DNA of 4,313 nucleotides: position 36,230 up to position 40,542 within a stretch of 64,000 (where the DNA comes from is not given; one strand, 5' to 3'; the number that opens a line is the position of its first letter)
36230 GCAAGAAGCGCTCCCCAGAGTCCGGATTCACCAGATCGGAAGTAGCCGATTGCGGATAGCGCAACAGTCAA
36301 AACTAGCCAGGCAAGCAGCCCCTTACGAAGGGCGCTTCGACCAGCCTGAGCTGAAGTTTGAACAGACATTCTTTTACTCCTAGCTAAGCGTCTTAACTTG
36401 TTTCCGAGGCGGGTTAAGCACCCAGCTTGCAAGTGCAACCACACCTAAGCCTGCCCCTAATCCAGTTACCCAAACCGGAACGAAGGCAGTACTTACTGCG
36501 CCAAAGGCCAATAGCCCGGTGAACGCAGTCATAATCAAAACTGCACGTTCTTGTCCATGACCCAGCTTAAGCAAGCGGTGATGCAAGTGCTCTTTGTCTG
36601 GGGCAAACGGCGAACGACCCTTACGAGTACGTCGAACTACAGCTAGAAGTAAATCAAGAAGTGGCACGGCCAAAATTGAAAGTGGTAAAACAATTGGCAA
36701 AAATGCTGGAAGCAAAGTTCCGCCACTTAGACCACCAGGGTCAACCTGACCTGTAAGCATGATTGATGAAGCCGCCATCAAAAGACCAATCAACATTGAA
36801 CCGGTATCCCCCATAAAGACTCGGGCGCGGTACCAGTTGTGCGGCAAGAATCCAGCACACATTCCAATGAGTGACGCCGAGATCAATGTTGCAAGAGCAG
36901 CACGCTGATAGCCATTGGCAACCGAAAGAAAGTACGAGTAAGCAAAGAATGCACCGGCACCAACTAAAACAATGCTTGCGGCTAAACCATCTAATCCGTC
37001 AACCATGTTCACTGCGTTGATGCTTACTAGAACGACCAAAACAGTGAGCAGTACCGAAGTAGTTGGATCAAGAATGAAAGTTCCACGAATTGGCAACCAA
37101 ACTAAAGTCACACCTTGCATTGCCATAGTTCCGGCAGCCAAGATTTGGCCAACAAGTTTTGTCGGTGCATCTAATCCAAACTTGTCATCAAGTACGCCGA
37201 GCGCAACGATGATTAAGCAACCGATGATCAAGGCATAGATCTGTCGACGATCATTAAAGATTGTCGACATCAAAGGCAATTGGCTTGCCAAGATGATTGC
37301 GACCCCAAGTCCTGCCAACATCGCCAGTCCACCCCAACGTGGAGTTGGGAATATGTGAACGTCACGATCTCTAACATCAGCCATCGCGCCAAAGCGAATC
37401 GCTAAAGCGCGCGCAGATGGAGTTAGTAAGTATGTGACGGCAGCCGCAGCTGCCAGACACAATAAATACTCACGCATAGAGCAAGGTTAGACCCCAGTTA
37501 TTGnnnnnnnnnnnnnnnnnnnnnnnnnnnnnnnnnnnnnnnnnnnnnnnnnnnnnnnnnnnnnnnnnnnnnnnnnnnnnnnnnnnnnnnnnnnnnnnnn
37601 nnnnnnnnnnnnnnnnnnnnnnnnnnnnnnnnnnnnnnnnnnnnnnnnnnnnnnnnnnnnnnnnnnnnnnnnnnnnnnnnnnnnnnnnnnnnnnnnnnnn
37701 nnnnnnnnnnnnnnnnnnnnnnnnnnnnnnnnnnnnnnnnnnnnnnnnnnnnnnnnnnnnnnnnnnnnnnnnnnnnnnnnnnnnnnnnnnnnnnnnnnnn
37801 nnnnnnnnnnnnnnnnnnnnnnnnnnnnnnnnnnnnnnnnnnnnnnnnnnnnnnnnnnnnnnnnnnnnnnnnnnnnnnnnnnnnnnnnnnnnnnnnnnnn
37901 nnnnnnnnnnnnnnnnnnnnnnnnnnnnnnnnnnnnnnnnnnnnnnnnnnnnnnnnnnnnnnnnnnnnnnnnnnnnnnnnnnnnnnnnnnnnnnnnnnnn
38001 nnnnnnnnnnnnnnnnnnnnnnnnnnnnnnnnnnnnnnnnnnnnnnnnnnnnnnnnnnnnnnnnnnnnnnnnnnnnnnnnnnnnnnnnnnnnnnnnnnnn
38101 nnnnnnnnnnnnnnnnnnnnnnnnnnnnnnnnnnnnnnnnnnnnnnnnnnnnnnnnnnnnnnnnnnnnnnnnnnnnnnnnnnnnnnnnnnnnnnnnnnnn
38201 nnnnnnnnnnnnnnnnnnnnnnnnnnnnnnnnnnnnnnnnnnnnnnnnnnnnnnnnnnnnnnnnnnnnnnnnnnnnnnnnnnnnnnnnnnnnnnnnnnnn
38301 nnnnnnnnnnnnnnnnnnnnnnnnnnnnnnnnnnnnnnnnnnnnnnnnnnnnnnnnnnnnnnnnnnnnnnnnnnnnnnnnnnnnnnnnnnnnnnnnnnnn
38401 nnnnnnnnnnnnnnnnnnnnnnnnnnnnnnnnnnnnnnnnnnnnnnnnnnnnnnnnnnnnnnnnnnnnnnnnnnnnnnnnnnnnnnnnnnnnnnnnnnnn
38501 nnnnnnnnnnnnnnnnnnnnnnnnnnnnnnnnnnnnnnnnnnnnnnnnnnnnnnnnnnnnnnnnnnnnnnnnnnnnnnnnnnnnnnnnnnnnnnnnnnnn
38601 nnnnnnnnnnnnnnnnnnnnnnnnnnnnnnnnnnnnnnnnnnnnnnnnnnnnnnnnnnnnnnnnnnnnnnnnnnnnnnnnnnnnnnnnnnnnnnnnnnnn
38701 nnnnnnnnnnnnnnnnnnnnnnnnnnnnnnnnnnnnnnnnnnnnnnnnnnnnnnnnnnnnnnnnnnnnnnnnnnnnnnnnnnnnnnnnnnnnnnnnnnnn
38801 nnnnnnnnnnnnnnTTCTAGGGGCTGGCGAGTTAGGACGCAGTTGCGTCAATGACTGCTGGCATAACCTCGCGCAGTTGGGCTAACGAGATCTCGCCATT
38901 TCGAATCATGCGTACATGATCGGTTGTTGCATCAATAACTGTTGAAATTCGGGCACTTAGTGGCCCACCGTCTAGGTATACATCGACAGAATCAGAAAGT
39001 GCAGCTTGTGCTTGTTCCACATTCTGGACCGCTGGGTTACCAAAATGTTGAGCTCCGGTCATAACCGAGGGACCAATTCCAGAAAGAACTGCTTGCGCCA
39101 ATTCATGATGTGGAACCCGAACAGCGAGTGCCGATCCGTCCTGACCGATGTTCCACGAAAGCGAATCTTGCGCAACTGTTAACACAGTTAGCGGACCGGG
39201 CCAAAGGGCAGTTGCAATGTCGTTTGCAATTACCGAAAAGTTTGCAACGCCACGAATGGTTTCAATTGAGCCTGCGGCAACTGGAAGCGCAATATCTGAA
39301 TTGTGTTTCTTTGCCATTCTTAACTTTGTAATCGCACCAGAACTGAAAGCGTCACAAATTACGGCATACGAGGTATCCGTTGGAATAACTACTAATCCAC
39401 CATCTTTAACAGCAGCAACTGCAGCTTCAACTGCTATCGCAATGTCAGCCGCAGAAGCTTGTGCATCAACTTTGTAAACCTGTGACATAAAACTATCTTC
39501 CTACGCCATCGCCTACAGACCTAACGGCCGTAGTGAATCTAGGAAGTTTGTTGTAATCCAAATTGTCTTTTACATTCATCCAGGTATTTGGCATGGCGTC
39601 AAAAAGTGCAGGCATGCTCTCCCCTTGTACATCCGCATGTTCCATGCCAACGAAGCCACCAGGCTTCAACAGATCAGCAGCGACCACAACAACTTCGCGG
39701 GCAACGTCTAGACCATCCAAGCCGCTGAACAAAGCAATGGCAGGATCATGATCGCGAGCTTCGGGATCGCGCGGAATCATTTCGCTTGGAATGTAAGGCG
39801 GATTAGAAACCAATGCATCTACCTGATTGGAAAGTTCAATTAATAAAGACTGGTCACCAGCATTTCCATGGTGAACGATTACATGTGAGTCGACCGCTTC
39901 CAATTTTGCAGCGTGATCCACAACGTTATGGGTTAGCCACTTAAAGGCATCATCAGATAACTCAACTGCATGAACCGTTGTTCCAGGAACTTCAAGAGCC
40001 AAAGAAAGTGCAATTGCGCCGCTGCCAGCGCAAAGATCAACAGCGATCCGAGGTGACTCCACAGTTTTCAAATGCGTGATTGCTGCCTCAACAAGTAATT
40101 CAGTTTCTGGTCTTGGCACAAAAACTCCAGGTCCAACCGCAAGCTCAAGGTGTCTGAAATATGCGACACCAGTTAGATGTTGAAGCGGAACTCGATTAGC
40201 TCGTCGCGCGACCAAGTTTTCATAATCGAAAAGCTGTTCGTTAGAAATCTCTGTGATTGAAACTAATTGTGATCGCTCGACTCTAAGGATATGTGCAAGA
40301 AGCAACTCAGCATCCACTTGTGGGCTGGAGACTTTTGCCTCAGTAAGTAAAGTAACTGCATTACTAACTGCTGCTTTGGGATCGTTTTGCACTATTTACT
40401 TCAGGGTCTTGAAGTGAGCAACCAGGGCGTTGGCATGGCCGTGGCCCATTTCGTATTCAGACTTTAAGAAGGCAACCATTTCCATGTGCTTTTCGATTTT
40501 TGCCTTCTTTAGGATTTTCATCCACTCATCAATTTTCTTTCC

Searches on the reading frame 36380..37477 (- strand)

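Call 16: search_protein_families(library=pfam, proteins=[window:36380-37477:-], max_evalue=0.00001)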
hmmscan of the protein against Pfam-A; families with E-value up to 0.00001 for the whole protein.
window:36380-37477:- (365 aa): 1 family
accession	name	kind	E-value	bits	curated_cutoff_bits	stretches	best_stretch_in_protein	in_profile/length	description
PF00953.26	Glycos_transf_4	-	8.5e-35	120.5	27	1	82-241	3-159/160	Glycosyl transferase family 4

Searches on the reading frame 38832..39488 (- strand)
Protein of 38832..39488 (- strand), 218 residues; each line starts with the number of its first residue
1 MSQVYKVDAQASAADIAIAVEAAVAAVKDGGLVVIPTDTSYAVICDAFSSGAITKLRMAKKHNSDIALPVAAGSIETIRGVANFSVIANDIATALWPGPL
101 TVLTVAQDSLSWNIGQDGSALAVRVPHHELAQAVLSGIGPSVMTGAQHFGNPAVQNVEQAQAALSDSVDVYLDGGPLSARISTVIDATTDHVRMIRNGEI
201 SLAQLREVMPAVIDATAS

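Call 16: search_protein_families(library=pfam, proteins=[window:38832-39488:-], max_evalue=0.00001)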
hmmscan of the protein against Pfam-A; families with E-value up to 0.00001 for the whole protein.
window:38832-39488:- (218 aa): 1 family
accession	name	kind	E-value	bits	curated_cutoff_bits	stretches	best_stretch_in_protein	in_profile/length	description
PF01300.24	Sua5_yciO_yrdC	-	3.6e-38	131.3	25.1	1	26-198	2-178/178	Telomere recombination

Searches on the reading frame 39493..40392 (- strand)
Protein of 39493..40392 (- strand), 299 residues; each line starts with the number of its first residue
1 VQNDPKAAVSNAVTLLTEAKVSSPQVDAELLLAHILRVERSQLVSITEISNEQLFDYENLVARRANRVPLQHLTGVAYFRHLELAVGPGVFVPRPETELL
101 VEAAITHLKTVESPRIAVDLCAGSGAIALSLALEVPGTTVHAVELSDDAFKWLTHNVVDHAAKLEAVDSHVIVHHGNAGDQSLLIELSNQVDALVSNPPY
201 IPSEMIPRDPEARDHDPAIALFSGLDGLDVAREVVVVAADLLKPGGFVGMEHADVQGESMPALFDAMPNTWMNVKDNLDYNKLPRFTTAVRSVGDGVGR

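Call 16: search_protein_families(library=pfam, proteins=[window:39493-40392:-], max_evalue=0.00001)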
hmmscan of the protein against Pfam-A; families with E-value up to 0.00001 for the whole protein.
window:39493-40392:- (299 aa): 2 families
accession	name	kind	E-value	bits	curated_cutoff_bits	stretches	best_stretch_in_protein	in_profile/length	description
PF17827.6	PrmC_N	-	1.2e-16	61.5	23.4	1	8-75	2-71/71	PrmC N-terminal domain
PF05175.20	MTS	-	6.6e-07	29.6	23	1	105-200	24-108/170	Methyltransferase small domain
